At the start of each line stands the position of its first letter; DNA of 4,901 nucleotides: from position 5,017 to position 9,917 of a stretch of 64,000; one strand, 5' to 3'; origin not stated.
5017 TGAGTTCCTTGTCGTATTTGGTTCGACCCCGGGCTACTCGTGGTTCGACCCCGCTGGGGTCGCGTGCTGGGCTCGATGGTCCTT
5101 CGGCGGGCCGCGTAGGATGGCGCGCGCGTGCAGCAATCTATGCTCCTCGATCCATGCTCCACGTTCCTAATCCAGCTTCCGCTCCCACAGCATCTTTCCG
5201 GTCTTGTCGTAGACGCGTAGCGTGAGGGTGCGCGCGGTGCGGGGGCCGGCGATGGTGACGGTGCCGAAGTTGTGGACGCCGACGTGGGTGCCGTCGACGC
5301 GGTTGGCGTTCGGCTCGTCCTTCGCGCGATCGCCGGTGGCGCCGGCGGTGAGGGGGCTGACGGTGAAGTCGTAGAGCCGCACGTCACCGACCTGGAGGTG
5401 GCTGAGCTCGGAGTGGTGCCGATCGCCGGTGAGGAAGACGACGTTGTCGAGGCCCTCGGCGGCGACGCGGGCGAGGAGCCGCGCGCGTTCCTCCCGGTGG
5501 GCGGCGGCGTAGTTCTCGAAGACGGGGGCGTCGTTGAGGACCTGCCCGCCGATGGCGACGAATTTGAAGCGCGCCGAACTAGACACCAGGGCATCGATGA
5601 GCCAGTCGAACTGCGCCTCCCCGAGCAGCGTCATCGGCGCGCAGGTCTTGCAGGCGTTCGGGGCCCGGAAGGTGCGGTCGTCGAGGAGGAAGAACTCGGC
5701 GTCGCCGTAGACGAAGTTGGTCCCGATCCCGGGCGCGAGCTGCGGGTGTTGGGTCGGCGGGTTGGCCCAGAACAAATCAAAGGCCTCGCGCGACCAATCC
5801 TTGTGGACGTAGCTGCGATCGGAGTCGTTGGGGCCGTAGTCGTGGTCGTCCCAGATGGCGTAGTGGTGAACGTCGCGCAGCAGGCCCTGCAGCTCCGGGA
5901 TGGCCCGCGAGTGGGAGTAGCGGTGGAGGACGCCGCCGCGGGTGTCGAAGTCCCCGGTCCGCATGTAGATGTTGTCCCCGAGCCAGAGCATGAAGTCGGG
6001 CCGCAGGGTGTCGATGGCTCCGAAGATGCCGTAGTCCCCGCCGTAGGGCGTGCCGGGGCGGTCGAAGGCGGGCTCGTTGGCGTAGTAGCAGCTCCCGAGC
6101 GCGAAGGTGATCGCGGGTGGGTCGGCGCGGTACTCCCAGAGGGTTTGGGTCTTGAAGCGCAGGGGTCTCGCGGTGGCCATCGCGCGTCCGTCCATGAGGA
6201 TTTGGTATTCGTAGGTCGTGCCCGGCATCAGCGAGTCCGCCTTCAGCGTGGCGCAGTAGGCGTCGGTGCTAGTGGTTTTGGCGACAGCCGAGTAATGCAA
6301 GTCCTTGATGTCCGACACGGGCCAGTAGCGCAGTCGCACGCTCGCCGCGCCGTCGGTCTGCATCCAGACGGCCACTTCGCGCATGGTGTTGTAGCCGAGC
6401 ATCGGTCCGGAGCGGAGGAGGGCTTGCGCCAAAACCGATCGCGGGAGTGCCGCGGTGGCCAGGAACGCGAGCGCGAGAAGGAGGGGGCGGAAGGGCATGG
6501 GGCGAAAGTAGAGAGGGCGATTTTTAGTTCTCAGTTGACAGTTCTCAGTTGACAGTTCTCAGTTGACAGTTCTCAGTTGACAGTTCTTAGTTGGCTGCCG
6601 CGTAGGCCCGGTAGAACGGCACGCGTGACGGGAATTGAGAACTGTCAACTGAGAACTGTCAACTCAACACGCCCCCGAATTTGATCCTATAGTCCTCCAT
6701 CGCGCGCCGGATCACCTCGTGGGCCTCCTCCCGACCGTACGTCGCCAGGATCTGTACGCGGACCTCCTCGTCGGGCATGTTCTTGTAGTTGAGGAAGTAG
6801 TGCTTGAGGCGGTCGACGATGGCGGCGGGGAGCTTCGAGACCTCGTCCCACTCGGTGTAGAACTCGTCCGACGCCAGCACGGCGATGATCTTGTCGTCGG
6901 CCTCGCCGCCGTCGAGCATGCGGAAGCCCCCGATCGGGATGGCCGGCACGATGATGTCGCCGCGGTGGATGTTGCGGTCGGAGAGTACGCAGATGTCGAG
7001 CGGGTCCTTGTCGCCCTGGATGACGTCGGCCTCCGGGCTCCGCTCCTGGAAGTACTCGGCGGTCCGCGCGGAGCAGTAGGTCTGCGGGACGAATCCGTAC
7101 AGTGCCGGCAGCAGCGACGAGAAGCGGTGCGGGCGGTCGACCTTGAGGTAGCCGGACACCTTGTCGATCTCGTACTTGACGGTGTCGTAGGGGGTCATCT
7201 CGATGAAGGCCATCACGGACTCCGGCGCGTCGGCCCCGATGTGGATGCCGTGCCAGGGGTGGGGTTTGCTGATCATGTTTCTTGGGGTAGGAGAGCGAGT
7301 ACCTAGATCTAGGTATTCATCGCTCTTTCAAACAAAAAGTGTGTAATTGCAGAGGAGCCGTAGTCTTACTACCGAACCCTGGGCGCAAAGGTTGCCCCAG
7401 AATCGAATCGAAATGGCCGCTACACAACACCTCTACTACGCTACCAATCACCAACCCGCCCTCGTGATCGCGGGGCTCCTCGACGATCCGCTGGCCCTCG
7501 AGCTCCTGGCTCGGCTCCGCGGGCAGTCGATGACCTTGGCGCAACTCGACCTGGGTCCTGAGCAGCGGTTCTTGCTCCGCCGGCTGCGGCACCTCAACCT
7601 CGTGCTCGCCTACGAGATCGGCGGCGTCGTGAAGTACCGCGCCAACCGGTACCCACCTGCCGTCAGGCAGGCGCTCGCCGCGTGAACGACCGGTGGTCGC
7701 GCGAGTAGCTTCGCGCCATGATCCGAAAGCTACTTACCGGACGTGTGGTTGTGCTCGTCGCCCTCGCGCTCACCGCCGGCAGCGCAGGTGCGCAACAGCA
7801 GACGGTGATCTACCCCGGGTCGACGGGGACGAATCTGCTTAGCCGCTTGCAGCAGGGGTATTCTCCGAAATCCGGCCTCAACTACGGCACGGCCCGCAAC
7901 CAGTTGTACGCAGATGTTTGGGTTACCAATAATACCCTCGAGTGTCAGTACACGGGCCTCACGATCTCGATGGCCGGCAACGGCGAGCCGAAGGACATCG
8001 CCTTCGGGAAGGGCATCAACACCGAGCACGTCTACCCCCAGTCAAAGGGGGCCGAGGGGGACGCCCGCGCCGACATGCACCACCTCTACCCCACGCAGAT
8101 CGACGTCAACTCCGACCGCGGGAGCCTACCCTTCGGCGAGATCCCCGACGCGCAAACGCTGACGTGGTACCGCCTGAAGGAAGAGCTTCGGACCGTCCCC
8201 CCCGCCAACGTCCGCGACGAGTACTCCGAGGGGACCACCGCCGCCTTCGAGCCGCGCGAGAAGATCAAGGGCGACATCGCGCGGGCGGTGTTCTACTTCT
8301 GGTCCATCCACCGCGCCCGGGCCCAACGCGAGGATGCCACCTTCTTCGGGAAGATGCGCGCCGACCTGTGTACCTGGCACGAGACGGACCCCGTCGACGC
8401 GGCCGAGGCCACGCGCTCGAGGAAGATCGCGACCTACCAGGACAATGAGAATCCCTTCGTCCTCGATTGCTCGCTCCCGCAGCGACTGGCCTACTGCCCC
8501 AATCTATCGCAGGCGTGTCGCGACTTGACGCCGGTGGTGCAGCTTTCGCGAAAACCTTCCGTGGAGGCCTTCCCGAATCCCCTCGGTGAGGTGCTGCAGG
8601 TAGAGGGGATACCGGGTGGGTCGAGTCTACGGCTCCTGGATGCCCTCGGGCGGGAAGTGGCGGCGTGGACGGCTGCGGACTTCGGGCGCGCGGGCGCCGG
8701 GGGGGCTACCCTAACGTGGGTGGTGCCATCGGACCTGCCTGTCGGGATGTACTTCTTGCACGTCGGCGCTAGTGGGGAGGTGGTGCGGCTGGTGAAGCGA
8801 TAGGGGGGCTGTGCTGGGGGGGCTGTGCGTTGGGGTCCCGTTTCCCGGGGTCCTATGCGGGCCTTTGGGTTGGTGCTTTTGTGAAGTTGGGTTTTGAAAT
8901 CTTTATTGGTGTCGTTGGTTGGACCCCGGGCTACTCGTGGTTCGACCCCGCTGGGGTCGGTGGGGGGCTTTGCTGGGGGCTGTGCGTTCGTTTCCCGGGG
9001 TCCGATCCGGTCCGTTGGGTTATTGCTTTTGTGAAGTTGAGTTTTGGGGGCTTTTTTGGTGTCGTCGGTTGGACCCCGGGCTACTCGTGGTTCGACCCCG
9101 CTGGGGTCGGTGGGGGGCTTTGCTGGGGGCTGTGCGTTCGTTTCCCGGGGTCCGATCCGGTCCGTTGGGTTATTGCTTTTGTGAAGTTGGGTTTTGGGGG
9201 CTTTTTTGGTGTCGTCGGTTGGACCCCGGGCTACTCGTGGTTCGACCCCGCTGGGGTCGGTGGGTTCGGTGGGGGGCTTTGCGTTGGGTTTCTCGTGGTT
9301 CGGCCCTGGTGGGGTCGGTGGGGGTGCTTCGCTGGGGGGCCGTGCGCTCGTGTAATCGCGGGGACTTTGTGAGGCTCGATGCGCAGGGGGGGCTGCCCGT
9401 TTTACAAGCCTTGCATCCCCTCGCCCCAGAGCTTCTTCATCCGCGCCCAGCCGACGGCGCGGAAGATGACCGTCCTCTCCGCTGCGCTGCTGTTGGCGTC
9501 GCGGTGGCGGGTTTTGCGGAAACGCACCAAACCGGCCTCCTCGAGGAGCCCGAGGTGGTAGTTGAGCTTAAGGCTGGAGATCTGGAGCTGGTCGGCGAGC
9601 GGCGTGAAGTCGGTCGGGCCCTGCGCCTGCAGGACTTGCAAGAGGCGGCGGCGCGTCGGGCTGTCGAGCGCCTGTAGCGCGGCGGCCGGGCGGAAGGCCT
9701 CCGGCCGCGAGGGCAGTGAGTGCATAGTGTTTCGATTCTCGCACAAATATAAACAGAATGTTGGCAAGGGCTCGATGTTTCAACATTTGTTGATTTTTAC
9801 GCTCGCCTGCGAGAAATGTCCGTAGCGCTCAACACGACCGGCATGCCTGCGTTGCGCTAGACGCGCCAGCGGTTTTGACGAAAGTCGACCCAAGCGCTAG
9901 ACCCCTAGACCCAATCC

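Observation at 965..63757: Hyper-abundant GTTTT + GNRA mini-hairpin motif (consensus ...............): ~57 copies in 64 kb with stem covariation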

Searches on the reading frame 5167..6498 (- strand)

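Call 39: search_protein_families(library=pfam, proteins=[window:5167-6498:-], max_evalue=0.0001)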
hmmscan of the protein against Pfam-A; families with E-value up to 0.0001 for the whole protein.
window:5167-6498:- (443 aa): 2 families
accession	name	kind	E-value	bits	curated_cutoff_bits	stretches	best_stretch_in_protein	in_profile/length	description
PF09423.15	PhoD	-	4.5e-25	88.9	27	1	154-397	12-309/343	PhoD-like phosphatase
PF25077.1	DUF7800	-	3.4e-10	40.4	27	1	27-115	3-84/89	Domain of unknown function (DUF7800)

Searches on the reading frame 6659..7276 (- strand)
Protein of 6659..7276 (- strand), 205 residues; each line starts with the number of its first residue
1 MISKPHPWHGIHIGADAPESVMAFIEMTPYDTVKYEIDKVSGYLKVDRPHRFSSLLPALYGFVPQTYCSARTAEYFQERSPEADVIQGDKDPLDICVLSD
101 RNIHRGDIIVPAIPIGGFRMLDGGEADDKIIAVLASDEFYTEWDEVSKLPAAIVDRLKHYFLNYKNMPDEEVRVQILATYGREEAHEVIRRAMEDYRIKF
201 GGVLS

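Call 39: search_protein_families(library=pfam, proteins=[window:6659-7276:-], max_evalue=0.0001)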
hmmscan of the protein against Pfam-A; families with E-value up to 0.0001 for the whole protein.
window:6659-7276:- (205 aa): 1 family
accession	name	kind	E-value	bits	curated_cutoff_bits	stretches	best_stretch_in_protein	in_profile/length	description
PF00719.24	Pyrophosphatase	-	1.1e-41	142.7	23.5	1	24-196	2-152/153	Inorganic pyrophosphatase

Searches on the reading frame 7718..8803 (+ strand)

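Call 39: search_protein_families(library=pfam, proteins=[window:7718-8803:+], max_evalue=0.0001)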
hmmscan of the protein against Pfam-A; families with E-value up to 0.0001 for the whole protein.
window:7718-8803:+ (361 aa): 1 family
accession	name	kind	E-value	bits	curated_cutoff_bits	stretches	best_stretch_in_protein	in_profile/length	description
PF04231.19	Endonuclease_1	-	6.9e-30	105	25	1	75-248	55-231/235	Endonuclease I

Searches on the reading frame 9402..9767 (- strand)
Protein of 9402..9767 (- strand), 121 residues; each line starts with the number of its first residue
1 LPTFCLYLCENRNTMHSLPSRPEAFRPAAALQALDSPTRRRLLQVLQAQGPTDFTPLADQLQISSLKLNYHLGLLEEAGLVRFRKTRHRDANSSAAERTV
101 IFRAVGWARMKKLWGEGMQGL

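Call 39: search_protein_families(library=pfam, proteins=[window:9402-9767:-], max_evalue=0.0001)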
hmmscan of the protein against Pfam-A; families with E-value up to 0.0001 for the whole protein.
window:9402-9767:- (121 aa): 4 families
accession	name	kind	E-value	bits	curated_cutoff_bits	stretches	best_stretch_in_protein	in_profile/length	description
PF12840.13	HTH_20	-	3.8e-11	43.2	27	1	34-82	1-49/51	Helix-turn-helix domain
PF13412.12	HTH_24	-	3.7e-07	30.1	21.9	1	37-82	3-48/48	Winged helix-turn-helix DNA-binding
PF01022.26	HTH_5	-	1.9e-06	28.1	22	1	36-82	1-46/47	Bacterial regulatory protein, arsR family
PF25212.1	HVO_A0114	-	1.6e-05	25.1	27.6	1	25-88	10-73/84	HVO_A0114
